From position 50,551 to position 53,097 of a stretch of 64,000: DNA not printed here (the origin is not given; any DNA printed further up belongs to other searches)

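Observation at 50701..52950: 2H phosphoesterase (LigT/CPDase-like) domain fused to the putative prohead protease/scaffold protein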

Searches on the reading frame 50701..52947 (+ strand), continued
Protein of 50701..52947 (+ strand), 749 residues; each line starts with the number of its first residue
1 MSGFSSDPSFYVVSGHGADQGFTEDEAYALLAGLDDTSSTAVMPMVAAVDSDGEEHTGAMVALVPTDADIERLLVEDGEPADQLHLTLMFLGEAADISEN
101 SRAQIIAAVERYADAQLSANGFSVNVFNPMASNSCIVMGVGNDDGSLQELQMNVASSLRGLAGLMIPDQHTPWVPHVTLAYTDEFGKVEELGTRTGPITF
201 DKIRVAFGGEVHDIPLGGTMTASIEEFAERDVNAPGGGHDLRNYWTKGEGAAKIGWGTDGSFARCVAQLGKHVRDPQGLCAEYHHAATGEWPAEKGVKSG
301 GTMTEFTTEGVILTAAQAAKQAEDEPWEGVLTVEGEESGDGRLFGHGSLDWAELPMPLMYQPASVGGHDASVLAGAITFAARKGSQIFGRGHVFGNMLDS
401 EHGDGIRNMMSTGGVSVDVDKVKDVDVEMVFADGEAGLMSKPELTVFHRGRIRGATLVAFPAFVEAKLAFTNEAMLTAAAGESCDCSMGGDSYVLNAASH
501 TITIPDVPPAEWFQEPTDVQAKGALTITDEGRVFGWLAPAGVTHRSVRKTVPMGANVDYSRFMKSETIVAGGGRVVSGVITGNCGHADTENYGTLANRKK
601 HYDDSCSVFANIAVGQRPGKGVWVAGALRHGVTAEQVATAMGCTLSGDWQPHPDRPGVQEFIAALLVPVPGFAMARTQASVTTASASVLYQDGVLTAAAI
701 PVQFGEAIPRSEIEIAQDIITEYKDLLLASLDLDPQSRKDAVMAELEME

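Call 42: search_solved_structures(query=A1, max_evalue=1, show_alignments=0)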
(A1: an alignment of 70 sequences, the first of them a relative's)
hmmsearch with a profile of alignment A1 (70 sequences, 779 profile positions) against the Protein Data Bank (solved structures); distinct sequences matched with E-value up to 1: 3.
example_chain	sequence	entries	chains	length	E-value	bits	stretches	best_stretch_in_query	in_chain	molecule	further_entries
1vdx_A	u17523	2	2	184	0.0048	18.2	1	79-177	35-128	Hypothetical protein PH0099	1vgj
2fyh_A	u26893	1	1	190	0.026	15.8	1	79-177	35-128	putative integral membrane transport protein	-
4z5v_A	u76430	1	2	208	0.097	13.9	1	117-187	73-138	Non-structural protein 2a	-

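Call 45: find_encoding_contigs(protein=P0001, flank=10000, max_places=3)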
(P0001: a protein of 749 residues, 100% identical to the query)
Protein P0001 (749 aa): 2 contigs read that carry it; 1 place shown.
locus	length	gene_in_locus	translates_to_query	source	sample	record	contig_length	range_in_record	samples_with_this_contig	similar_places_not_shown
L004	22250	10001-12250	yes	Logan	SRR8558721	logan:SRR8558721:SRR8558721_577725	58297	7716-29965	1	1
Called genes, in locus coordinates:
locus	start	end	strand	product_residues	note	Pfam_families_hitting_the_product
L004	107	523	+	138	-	-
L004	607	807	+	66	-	-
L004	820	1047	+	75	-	-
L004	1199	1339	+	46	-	-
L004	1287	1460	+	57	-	-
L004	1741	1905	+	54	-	-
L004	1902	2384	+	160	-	-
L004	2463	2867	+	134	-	PF07098:DUF1360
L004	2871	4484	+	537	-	-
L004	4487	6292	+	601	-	PF04233:Phage_Mu_F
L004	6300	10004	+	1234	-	PF03496:ADPrib_exo_Tox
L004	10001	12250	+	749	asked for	PF13563:2_5_RNA_ligase2 (weak)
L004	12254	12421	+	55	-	-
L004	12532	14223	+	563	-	-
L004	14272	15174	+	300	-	-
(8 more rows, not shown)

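Call 62: search_protein_families(library=pfam, proteins=[P0050, P0051, P0087, P0101, P0105, P0109, P0014, P0058, P0049, P0103], max_evalue=0.01)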
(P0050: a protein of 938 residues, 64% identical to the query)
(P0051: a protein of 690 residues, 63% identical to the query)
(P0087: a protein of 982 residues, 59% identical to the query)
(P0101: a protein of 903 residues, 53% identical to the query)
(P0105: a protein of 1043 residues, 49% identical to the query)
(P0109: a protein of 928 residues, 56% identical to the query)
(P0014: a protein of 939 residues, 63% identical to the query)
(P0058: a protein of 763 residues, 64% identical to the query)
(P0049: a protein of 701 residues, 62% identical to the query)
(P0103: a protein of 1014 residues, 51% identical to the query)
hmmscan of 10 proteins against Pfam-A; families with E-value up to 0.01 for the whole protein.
P0050 (938 aa): 1 family
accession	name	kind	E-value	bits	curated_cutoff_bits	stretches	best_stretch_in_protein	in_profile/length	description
PF20223.3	DUF6582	-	2.3e-18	66.7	27.3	1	412-480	18-81/83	Family of unknown function (DUF6582)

P0051 (690 aa): 1 family
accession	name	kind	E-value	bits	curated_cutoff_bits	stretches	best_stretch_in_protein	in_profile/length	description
PF20223.3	DUF6582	-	1.1e-18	67.8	27.3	1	157-225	17-80/83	Family of unknown function (DUF6582)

P0087 (982 aa): 1 family
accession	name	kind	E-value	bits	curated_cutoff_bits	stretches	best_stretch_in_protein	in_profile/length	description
PF20223.3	DUF6582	-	8.3e-20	71.4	27.3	1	123-194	17-83/83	Family of unknown function (DUF6582)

P0101 (903 aa): 1 family
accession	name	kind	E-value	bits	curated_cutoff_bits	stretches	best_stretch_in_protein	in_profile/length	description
PF20223.3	DUF6582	-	8.5e-20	71.3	27.3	1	131-200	18-82/83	Family of unknown function (DUF6582)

P0105 (1043 aa): 0 families

P0109 (928 aa): 0 families

P0014 (939 aa): 1 family
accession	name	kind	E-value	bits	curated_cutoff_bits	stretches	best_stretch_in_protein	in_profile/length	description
PF13563.12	2_5_RNA_ligase2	-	2.8e-08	34.4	27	1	87-199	25-128/152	2'-5' RNA ligase superfamily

P0058 (763 aa): 0 families

P0049 (701 aa): 0 families

P0103 (1014 aa): 2 families
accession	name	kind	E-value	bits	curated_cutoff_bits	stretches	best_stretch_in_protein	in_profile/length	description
PF04233.19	Phage_Mu_F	-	1.5e-12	48.7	29.6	1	123-249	2-111/112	Phage Mu protein F like protein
PF13563.12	2_5_RNA_ligase2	-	0.00022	21.7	27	1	394-510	22-136/152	2'-5' RNA ligase superfamily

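Call 83: fold_search(model_id=the predicted structure, library=viral)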
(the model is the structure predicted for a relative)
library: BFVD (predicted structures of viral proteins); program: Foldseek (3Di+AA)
matches with E <= 10: 458; with E <= 0.001: 117
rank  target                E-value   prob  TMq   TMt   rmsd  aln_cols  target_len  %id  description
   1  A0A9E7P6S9            7.8e-36  1.00  0.22  0.19  34.5       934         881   19  (no name in the UniProt tables at hand)
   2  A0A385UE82            5.4e-35  1.00  0.25  0.19  25.6       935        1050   19  Capsid morphogenesis protein [Microbacterium phage OneinaGillian]
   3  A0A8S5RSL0            1.0e-29  1.00  0.21  0.29  30.1       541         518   24  Minor head component F [Siphoviridae sp. ctZF426]
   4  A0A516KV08            6.6e-28  1.00  0.21  0.29  29.4       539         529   24  Capsid maturation protease [Microbacterium phage FuzzBuster]
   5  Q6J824                7.9e-23  1.00  0.22  0.32  30.1       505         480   22  Pas7 [Actinoplanes phage phiAsp2]
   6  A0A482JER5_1          5.4e-22  1.00  0.20  0.18  25.6       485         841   22  (no name in the UniProt tables at hand)
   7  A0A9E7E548            8.2e-16  1.00  0.21  0.14  32.3       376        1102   23  RNA ligase [Gordonia phage Tardus]
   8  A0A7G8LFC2            1.5e-15  1.00  0.21  0.13  22.4       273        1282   25  (no name in the UniProt tables at hand)
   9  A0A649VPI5            6.3e-15  1.00  0.20  0.17  26.6       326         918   23  RNA ligase [Gordonia phage MelBins]
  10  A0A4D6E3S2            2.0e-12  1.00  0.20  0.45  19.8       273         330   24  Capsid maturation protease [Gordonia phage GodonK]
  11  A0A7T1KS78            2.1e-12  1.00  0.21  0.28  21.1       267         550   26  RNA ligase [Gordonia phage Lilbeanie]
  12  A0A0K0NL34            3.0e-12  1.00  0.21  0.46   8.2       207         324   21  Uncharacterized protein [Gordonia phage GMA6]
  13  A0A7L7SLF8            1.1e-11  1.00  0.22  0.43  18.3       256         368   26  Capsid maturation protease [Gordonia phage Clown]
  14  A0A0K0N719            1.4e-11  1.00  0.18  0.15  11.5       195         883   22  Putative structural protein [Gordonia phage GMA2]
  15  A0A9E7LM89            1.5e-11  1.00  0.20  0.73   5.2       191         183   28  (no name in the UniProt tables at hand)
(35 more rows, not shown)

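Call 89: get_annotated_region(hit=H37, flank=3000)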
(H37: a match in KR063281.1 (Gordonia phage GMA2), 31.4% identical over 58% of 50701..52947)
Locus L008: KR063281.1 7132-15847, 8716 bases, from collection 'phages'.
description: Gordonia phage GMA2, complete genome.
organism: Gordonia phage GMA2 (NCBI taxid 1647283)
taxonomy: Viruses; Duplodnaviria; Heunggongvirae; Uroviricota; Caudoviricetes; Gimaduovirus; Gimaduovirus GMA2
host: Gordonia malaquae A448; source: activated sludge wastewater; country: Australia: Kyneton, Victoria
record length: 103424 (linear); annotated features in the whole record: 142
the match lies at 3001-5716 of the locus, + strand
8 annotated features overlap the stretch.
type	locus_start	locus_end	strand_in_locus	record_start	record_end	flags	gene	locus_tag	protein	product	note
CDS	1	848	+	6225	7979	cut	-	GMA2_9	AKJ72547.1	putative structural protein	Orf9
CDS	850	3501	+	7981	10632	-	-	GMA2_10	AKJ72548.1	putative structural protein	Orf10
CDS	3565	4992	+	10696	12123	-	-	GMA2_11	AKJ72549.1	hypothetical protein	Orf11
CDS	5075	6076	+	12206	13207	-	-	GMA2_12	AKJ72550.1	hypothetical protein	Orf12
CDS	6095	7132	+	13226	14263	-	-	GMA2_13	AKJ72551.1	hypothetical protein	Orf13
CDS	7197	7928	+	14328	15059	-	-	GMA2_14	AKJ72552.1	hypothetical protein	Orf14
CDS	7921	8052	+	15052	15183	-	-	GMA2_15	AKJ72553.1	hypothetical protein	Orf15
CDS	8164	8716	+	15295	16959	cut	-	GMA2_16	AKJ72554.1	putative structural protein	Orf16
